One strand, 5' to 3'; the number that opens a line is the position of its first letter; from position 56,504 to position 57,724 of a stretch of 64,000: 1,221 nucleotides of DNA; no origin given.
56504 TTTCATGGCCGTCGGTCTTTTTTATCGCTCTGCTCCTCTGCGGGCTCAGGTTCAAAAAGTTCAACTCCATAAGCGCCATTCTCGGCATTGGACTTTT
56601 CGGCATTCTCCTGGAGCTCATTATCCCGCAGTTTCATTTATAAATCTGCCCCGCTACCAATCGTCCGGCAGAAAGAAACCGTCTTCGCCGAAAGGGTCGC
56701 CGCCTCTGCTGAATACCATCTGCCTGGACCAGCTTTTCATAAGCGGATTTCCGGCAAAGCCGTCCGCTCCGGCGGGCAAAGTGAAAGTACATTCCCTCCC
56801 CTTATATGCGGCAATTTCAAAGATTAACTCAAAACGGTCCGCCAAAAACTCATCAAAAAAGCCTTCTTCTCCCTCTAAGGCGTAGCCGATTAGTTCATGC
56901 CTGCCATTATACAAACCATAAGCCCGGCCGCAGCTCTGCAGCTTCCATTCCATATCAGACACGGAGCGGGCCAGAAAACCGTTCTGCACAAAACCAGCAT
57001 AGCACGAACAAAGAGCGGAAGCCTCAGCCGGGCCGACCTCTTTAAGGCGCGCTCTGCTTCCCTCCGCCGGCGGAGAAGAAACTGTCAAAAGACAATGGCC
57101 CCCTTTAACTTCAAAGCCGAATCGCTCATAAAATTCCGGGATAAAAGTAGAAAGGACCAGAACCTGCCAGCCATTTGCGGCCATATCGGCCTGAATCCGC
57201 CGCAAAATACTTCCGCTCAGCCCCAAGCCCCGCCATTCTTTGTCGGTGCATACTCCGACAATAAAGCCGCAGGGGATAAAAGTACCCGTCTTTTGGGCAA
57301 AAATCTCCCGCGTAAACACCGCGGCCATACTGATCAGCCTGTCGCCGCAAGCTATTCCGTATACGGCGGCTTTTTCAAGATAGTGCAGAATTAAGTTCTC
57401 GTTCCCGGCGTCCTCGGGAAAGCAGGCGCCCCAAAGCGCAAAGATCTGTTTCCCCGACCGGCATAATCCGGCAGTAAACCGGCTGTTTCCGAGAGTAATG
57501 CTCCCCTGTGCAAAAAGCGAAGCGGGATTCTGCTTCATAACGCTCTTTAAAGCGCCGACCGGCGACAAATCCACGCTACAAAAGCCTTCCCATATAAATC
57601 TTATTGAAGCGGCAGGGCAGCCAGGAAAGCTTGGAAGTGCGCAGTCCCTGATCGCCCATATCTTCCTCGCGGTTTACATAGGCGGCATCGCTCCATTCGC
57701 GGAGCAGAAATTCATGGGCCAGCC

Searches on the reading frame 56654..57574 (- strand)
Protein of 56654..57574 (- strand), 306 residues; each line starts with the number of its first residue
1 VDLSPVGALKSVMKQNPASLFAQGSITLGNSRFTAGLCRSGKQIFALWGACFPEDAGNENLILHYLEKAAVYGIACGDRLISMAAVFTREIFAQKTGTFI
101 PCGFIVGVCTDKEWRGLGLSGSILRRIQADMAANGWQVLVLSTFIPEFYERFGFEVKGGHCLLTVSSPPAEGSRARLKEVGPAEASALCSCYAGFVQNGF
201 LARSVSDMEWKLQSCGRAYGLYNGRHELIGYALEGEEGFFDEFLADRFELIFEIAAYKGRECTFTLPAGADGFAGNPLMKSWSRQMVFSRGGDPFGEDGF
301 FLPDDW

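Call 104: search_protein_families(library=pfam, proteins=[window:56654-57574:-], max_evalue=0.0001)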
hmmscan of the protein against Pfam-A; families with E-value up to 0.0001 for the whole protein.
window:56654-57574:- (306 aa): 2 families
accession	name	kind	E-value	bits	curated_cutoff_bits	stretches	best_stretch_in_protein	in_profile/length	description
PF13527.13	Acetyltransf_9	-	9.2e-18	64.9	25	1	43-156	12-126/127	Acetyltransferase (GNAT) domain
PF13508.13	Acetyltransf_7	-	1.9e-05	25.4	27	1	94-156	28-84/84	Acetyltransferase (GNAT) domain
